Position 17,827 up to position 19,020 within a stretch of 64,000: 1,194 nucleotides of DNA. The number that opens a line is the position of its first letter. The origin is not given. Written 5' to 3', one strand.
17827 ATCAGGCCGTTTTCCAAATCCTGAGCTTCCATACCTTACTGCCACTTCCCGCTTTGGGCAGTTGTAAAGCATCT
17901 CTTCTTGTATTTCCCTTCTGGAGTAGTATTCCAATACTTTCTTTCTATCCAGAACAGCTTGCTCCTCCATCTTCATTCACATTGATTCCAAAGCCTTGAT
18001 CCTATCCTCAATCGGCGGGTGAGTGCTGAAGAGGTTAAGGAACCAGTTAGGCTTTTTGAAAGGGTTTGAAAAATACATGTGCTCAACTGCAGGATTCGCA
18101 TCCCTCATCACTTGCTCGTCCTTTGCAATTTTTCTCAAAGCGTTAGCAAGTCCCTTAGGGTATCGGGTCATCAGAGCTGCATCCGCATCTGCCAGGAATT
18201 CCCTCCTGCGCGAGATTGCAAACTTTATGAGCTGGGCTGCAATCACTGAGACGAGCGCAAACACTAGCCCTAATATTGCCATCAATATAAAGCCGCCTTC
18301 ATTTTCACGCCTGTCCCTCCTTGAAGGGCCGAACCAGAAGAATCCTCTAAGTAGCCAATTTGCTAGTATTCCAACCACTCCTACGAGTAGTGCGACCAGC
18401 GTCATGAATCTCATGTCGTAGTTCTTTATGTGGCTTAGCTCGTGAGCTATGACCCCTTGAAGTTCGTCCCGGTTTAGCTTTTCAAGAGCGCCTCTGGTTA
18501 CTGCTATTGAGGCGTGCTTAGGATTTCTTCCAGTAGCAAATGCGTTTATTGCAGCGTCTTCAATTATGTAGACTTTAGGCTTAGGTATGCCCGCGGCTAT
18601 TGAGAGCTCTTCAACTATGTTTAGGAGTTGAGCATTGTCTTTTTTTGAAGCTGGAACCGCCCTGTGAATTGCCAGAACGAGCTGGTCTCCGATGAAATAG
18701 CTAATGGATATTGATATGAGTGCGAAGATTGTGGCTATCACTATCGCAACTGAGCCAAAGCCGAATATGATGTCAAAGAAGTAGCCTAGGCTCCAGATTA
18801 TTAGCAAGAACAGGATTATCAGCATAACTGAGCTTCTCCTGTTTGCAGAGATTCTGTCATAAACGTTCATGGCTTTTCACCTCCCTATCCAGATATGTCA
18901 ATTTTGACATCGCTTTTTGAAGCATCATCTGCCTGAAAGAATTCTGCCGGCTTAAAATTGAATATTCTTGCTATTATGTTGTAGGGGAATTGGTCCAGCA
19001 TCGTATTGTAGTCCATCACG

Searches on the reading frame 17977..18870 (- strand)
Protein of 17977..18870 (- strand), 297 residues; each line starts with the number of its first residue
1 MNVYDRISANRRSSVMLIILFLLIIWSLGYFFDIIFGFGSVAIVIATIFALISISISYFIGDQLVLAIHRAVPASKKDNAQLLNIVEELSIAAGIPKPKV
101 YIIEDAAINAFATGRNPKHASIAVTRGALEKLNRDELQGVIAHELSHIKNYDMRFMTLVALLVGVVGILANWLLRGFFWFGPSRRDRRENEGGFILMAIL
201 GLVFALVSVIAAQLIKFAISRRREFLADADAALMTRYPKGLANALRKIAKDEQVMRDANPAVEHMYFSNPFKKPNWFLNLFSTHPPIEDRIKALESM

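Call 27: search_protein_families(library=pfam, max_evalue=0.01, proteins=[window:17977-18870:-])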
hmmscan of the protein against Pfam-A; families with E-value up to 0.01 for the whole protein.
window:17977-18870:- (297 aa): 2 families
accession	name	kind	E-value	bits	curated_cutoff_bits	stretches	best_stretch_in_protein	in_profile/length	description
PF01435.24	Peptidase_M48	-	6.4e-33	114.6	20.3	1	77-296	2-184/186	Peptidase family M48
PF05569.17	Peptidase_M56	-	0.00017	21.3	31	1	80-162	138-218/296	BlaR1 peptidase M56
